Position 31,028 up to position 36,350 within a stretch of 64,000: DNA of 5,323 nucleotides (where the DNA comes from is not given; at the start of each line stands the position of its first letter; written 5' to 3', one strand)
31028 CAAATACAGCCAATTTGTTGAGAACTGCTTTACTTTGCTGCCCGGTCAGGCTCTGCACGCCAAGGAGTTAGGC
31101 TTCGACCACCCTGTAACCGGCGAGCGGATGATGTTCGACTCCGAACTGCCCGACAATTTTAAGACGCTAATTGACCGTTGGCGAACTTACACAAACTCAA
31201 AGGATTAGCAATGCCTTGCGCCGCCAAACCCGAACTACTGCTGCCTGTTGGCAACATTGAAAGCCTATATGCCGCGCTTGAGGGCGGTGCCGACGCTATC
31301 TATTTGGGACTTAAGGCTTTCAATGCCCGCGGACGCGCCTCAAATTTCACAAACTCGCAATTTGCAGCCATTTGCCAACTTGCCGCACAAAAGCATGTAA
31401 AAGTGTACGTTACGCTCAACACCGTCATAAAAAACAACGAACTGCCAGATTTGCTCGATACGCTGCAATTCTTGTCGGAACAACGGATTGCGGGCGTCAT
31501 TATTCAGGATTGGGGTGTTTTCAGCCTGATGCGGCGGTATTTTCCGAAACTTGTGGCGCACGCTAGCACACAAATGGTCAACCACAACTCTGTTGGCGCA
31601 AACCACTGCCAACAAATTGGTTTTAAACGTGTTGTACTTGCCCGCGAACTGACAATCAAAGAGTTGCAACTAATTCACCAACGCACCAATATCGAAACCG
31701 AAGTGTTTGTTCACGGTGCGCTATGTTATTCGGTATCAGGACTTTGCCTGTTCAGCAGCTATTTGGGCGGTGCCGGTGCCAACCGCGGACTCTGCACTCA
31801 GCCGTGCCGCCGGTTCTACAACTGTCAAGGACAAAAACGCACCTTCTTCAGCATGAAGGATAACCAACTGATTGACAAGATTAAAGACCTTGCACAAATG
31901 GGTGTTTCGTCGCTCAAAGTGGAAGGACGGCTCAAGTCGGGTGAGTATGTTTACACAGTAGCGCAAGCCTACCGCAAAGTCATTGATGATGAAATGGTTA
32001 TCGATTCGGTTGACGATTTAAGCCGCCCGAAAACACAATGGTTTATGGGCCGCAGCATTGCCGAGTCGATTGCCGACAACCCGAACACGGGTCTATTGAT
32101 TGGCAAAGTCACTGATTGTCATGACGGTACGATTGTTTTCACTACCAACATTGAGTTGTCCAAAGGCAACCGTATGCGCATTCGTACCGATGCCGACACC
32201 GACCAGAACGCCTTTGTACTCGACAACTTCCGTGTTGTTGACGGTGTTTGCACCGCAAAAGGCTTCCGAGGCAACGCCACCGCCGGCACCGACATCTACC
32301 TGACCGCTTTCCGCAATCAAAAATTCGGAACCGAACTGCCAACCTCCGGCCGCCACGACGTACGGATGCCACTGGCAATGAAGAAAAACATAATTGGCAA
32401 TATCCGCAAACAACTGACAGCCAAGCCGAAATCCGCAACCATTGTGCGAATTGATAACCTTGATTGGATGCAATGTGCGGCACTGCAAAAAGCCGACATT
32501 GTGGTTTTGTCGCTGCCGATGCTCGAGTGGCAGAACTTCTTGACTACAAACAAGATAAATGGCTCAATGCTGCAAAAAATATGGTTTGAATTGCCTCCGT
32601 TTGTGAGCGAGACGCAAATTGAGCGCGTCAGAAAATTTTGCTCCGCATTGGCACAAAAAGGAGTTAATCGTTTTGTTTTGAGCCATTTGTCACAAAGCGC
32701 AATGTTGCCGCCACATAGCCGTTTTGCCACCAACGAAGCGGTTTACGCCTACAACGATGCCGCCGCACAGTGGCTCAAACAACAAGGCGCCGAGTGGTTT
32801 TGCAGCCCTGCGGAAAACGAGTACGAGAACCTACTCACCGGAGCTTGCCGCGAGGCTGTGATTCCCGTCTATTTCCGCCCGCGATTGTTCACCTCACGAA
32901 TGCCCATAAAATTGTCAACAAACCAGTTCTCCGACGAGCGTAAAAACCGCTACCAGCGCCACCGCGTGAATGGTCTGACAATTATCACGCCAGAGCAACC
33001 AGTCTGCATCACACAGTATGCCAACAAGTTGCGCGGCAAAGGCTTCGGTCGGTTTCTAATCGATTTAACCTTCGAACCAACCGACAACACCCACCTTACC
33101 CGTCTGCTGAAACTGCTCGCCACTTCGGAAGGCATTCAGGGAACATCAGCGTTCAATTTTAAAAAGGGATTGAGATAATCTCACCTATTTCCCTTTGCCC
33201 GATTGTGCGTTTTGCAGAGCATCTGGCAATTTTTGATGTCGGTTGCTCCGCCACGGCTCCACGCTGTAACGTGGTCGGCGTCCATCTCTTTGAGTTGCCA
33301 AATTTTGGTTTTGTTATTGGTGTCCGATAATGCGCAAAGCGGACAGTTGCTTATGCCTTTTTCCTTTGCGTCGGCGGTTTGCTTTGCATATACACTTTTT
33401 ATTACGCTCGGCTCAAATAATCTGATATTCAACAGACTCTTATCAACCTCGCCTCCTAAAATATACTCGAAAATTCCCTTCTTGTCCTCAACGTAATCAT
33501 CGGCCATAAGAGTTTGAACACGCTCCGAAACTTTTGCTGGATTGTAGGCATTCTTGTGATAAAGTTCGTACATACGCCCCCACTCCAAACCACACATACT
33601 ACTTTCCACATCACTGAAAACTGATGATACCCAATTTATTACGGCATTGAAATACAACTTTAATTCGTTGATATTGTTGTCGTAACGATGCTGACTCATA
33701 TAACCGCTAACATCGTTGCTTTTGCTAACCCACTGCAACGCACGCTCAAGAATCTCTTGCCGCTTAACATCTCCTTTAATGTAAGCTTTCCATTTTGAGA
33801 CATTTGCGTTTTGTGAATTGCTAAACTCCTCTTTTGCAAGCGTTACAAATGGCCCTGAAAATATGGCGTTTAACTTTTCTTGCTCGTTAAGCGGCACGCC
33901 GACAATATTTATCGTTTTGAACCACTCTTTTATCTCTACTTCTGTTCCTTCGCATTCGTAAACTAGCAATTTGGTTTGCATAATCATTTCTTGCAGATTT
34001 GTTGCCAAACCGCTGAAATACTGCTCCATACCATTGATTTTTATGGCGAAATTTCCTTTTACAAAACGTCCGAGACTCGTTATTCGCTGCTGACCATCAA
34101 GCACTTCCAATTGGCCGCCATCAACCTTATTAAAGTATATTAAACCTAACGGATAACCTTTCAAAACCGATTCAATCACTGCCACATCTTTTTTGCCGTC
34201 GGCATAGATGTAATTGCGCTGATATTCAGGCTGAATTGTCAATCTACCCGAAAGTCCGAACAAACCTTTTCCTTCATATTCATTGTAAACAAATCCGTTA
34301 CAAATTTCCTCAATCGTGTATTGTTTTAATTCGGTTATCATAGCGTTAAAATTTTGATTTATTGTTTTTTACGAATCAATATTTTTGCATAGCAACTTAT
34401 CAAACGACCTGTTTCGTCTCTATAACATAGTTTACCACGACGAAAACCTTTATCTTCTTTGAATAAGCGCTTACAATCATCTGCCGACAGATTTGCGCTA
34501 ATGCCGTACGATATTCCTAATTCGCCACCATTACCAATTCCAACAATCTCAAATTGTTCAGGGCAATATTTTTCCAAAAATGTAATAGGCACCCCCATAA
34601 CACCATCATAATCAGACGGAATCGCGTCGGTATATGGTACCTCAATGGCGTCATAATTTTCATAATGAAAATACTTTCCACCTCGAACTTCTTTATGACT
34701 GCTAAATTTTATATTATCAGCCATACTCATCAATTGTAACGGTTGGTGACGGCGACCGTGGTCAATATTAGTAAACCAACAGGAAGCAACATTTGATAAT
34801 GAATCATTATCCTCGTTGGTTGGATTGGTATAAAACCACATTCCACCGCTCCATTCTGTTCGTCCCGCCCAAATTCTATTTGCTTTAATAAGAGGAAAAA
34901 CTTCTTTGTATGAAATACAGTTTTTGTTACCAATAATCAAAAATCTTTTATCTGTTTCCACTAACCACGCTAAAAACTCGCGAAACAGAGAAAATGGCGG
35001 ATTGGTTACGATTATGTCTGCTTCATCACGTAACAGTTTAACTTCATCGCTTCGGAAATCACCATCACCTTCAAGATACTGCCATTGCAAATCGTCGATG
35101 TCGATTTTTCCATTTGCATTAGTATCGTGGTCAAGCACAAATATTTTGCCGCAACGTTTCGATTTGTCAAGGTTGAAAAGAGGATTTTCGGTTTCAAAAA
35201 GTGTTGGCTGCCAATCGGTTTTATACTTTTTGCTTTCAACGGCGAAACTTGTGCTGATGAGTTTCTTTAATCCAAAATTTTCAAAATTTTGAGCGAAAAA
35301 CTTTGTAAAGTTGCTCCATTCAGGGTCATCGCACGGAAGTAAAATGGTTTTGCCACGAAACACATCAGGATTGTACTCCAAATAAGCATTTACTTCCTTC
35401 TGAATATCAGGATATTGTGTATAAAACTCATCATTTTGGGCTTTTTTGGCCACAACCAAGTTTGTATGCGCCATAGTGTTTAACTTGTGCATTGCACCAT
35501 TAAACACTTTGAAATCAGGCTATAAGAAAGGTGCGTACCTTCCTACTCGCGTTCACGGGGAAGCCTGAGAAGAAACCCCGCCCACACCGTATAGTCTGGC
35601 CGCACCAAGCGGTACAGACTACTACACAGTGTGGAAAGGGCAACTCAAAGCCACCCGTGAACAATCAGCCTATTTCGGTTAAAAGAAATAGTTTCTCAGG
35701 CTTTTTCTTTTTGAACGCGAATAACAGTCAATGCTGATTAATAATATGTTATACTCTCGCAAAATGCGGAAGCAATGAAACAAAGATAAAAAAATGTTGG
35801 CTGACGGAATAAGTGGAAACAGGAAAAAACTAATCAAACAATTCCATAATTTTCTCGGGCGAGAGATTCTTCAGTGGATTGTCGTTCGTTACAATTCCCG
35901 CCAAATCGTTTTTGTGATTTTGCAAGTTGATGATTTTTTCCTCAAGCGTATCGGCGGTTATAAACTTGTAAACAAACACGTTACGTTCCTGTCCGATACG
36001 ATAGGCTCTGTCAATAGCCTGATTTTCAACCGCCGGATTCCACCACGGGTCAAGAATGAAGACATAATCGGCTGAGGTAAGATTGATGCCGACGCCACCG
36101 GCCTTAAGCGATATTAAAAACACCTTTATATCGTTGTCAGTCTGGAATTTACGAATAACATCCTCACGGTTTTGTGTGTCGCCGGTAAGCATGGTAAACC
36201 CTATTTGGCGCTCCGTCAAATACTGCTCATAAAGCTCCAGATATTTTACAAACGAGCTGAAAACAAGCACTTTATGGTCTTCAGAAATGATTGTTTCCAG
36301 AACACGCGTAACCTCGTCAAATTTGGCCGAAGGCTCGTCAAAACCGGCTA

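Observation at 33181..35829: Low-GC two-gene insertion: EcoRI-type m6A methyltransferase + DUF262(ParB-like)-HNH nuclease, a candidate non-canonical restriction/defence module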

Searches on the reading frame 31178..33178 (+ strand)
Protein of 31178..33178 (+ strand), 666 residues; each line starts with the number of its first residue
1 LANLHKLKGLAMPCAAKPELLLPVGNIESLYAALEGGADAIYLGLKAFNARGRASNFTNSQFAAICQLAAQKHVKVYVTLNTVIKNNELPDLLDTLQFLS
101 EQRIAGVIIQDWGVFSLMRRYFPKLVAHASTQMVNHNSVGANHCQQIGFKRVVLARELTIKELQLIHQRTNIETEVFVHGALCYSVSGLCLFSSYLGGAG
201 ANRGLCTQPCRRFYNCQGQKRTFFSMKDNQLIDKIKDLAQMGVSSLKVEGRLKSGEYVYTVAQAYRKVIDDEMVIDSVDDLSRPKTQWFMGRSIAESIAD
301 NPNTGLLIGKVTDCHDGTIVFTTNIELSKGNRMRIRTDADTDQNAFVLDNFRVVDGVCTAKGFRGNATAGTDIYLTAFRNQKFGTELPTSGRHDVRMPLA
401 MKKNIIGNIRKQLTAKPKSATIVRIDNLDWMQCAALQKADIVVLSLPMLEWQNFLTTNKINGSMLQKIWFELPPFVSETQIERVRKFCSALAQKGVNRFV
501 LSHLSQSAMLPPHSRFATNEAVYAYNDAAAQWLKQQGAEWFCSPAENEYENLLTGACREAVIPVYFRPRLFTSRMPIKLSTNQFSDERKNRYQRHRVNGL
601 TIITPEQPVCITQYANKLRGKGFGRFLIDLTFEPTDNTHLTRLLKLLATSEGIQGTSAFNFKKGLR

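Call 3: search_protein_families(library=pfam, proteins=[window:31178-33178:+], max_evalue=0.01)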
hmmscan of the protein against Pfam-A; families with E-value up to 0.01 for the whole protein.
window:31178-33178:+ (666 aa): 2 families
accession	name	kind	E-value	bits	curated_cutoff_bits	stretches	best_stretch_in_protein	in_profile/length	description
PF01136.24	Peptidase_U32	-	4.4e-64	216.4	22.4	1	90-271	2-197/233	Peptidase family U32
PF13460.12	NAD_binding_10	-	7.8e-05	23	27.2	0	415-540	36-138/184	NAD(P)H-binding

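Call 5: search_protein_families(library=ncbifam, proteins=[window:31178-33178:+], max_evalue=0.01)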
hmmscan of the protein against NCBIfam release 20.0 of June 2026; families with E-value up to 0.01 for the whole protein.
window:31178-33178:+ (666 aa): 4 families
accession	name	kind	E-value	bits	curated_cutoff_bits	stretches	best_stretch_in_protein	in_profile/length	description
NF011996.0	PRK15452.1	equivalog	7.4e-56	189.8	534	2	16-220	3-208/449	prephenate-dependent tRNA uridine(34) hydroxylase TrhP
NF047963.1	quinone_UbiU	equivalog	1e-43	149.8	440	2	19-235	2-220/331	ubiquinone anaerobic biosynthesis protein UbiU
NF047965.1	quinone_UbiV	equivalog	4.8e-13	49.3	275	1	38-276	28-265/292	ubiquinone anaerobic biosynthesis protein UbiV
NF011991.0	PRK15447.1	equivalog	1.2e-11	44.6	283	1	37-271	28-266/302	U32 family peptidase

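Call 39: find_homologous_proteins(query=window:31178-33178:+, max_evalue=1e-50)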
Query window:31178-33178:+ (666 aa): 3913 proteins with E <= 1e-50 among 8000 candidates; the best 120 are listed.
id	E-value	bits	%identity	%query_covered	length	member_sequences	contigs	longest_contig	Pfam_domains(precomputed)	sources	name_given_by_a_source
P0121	0.0e+0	1375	91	98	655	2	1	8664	PF01136.26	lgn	-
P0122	0.0e+0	1366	90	98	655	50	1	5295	PF01136.26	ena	-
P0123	0.0e+0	1362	90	98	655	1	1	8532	PF01136.26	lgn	-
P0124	0.0e+0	1361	90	98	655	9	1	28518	PF01136.26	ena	-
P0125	0.0e+0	1361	90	98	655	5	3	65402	PF01136.26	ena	-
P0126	0.0e+0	1360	90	98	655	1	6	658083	PF01136.26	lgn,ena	-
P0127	0.0e+0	1355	90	98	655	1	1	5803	PF01136.26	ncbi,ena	-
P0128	0.0e+0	1348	88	98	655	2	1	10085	PF01136.26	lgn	-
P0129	0.0e+0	1343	89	98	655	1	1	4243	PF01136.26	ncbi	-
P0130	0.0e+0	1318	86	98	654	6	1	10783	PF01136.26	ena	-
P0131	0.0e+0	1285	84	98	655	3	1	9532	PF01136.26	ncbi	-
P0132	0.0e+0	1251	84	97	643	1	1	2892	PF01136.26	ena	-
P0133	0.0e+0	1249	82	98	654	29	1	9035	PF01136.26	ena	-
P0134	0.0e+0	1248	82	98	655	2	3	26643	PF01136.26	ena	-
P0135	0.0e+0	1244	82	98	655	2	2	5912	PF01136.26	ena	-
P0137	0.0e+0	1230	81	98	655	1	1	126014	PF01136.26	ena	-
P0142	0.0e+0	1213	80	98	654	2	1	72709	PF01136.26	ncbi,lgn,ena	-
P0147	0.0e+0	1099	73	98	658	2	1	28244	PF01136.26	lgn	-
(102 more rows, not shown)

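Call 40: find_encoding_contigs(protein=P0126, flank=8000, max_places=2)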
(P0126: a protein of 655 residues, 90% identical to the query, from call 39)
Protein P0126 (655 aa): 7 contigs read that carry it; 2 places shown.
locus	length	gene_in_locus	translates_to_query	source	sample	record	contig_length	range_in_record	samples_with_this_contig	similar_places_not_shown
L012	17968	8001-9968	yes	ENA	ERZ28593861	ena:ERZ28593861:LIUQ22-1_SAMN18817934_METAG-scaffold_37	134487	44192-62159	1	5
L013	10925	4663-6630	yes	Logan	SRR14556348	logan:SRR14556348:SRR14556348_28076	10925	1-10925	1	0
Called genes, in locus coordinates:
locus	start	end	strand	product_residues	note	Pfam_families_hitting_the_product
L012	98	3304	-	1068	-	PF00932:LTD, PF13287:Fn3_assoc, PF13290:CHB_HEX_C_1, PF08757:CotH, PF18998:Flg_new_2 (weak), PF00932:LTD, PF18962:Por_Secre_tail (faint)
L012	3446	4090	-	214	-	-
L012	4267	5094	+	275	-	PF03793:PASTA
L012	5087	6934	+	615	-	PF18962:Por_Secre_tail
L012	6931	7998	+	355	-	PF01479:S4, PF00849:PseudoU_synth_2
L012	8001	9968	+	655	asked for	PF01136:Peptidase_U32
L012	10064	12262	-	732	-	PF07228:SpoIIE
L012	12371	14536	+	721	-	PF00930:DPPIV_N, PF00326:Peptidase_S9, PF01738:DLH (faint)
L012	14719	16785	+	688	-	PF08534:Redoxin, PF13905:Thioredoxin_8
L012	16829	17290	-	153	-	PF02631:RecX_HTH2, PF21981:RecX_HTH3 (weak)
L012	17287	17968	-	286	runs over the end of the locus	PF17827:PrmC_N, PF06325:PrmA, PF05175:MTS, PF13649:Methyltransf_25, PF13847:Methyltransf_31, PF01170:UPF0020 (weak), PF08241:Methyltransf_11, PF08242:Methyltransf_12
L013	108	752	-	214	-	-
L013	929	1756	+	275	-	PF03793:PASTA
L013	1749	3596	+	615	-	PF18962:Por_Secre_tail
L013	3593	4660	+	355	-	PF01479:S4, PF00849:PseudoU_synth_2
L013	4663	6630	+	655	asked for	PF01136:Peptidase_U32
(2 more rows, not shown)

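Call 41: find_encoding_contigs(protein=P0137, flank=8000, max_places=2)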
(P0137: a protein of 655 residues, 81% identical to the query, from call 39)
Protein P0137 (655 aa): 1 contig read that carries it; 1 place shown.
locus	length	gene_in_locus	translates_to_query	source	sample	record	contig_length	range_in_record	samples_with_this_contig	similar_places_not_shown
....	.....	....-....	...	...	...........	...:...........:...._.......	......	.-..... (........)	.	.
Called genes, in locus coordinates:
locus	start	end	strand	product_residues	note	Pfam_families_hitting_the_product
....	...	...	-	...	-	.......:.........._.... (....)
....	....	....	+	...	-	-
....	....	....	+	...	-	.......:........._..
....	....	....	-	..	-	-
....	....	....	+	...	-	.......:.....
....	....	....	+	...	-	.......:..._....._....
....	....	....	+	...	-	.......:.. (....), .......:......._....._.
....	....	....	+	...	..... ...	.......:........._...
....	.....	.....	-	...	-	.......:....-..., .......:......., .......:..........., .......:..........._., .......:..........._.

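Call 42: find_encoding_contigs(protein=P0142, flank=8000, max_places=2)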
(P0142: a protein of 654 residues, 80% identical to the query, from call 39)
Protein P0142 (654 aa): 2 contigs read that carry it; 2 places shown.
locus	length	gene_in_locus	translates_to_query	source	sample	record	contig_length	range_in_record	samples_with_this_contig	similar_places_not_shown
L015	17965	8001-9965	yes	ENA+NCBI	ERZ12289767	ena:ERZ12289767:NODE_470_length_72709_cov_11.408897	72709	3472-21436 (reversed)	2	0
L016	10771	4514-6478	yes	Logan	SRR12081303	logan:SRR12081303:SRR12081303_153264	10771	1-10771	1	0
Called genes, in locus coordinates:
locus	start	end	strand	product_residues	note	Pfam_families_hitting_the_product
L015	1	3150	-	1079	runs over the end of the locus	PF00932:LTD, PF18962:Por_Secre_tail (faint), PF13287:Fn3_assoc, PF13290:CHB_HEX_C_1, PF08757:CotH, PF00932:LTD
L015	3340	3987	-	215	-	-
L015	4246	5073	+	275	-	PF03793:PASTA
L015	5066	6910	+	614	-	PF18962:Por_Secre_tail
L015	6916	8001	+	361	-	PF01479:S4 (weak), PF00849:PseudoU_synth_2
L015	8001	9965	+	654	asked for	PF01136:Peptidase_U32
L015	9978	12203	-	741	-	PF13424:TPR_12, PF07228:SpoIIE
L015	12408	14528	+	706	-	PF00930:DPPIV_N, PF00326:Peptidase_S9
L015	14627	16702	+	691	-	-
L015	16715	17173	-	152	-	PF02631:RecX_HTH2, PF21981:RecX_HTH3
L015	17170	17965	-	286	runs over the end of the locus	PF17827:PrmC_N, PF05175:MTS, PF06325:PrmA, PF13649:Methyltransf_25, PF13847:Methyltransf_31, PF08241:Methyltransf_11, PF08242:Methyltransf_12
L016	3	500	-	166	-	?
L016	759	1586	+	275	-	PF03793:PASTA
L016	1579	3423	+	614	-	PF18962:Por_Secre_tail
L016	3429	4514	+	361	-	PF01479:S4 (weak), PF00849:PseudoU_synth_2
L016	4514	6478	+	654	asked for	PF01136:Peptidase_U32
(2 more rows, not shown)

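Call 43: find_encoding_contigs(protein=P0147, flank=8000, max_places=2)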
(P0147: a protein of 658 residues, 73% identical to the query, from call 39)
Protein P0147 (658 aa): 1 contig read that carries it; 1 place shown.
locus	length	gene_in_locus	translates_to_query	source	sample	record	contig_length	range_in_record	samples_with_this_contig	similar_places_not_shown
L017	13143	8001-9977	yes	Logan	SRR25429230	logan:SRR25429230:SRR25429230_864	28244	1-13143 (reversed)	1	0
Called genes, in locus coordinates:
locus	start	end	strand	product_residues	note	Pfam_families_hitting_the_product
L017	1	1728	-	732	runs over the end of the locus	PF00930:DPPIV_N, PF00326:Peptidase_S9, PF01738:DLH (faint)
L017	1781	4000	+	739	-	PF07228:SpoIIE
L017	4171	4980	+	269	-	PF03793:PASTA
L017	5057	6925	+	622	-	PF18962:Por_Secre_tail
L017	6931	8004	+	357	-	PF01479:S4 (weak), PF00849:PseudoU_synth_2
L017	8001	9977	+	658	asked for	PF01136:Peptidase_U32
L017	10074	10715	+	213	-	-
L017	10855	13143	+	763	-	?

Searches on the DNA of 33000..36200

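Call 72: search_rna_families(source=window, start=33000, end=36200, threshold=evalue, max_evalue=1)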
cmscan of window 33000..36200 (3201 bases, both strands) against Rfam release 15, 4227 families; matches with E-value up to 1: 2.
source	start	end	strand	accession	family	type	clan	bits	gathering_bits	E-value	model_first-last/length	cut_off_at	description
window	35767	35889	+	RF01295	SCARNA7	Gene; snRNA; snoRNA; scaRNA;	-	21.2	65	0.026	1-330/330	no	Small Cajal body-specific RNA 7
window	34295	34345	-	RF02476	GlsR7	Gene; snRNA; snoRNA; CD-box;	-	20.3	75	0.2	1-59/59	no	Small nucleolar RNA GlsR7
